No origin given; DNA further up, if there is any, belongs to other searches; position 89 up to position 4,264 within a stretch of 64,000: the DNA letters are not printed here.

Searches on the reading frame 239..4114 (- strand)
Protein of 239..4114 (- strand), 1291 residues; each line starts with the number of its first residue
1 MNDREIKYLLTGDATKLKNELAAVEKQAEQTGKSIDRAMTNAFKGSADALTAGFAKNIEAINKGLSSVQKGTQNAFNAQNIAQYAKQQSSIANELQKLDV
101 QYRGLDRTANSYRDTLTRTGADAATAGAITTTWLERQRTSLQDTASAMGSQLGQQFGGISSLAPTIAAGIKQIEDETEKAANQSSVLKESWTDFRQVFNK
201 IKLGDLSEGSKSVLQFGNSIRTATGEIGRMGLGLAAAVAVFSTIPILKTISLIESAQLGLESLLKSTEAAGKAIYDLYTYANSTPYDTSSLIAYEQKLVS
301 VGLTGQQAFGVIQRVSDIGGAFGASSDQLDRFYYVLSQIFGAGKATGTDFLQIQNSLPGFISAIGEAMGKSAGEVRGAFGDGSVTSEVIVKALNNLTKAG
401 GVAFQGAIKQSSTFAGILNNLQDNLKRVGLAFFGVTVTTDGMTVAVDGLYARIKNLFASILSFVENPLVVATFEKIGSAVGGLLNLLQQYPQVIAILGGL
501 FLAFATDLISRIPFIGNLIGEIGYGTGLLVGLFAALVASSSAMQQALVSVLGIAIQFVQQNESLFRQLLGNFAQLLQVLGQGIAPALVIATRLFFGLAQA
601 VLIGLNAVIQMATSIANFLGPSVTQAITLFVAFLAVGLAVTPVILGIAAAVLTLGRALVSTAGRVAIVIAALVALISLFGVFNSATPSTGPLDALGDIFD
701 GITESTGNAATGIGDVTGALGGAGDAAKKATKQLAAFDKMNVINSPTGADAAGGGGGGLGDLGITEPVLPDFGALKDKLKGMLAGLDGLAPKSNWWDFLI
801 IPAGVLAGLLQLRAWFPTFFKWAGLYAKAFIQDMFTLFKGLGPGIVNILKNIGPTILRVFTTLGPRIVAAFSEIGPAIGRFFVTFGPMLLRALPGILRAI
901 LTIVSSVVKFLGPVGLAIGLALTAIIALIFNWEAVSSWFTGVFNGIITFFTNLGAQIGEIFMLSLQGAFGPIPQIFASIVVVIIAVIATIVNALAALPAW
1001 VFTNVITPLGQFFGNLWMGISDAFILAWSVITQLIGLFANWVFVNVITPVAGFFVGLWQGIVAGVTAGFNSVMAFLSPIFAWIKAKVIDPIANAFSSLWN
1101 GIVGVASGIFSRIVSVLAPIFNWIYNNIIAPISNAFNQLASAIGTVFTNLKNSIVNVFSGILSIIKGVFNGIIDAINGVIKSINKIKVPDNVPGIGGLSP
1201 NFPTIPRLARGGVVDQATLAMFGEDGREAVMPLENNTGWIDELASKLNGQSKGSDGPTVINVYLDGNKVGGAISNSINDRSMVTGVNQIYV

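Call 11: search_protein_families(library=phrogs, proteins=[window:239-4114:-], max_evalue=0.00001)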
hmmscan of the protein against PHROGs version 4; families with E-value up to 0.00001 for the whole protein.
window:239-4114:- (1291 aa): 27 families (the best 25 are shown)
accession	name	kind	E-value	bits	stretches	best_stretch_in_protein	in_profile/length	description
phrog_1535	-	tail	1.6e-44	153.4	1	705-1285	433-1145/1152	tail length tape measure protein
phrog_167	-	tail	1.4e-33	116.8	1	334-1186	448-1006/1555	tail length tape measure protein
phrog_58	-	tail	2.1e-32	113.5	2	676-1278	406-1032/1544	tail length tape measure protein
phrog_1272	-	tail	6.7e-23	81.4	2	912-1184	653-864/1606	tail length tape measure protein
phrog_991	-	tail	6.8e-22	77.9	1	962-1277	597-914/1966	tail length tape measure protein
phrog_4200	-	tail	1.4e-21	77.7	1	849-1184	263-547/732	tail length tape measure protein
phrog_2335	-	tail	1e-20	74.4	1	26-734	279-890/1536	tail length tape measure protein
phrog_1204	-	tail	2.5e-17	63.1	2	263-426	217-392/1483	tail protein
phrog_1686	-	tail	8.6e-17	61.3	1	254-679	136-504/1224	tail length tape measure protein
phrog_4070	-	tail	1.4e-16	60.8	1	844-1186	86-390/989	tail length tape measure protein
phrog_12798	-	tail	1.1e-15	58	1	233-758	50-546/1031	tail length tape measure protein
phrog_17020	-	unknown function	5.8e-15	56.3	1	919-1251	30-302/353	-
phrog_5493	-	tail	7.4e-15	55.3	1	876-1182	573-861/1102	tail length tape measure protein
phrog_971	-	lysis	3.6e-14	53.4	1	691-1214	307-788/1338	endolysin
phrog_305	-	tail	1.7e-13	51.1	1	688-1178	271-663/1001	tail length tape measure protein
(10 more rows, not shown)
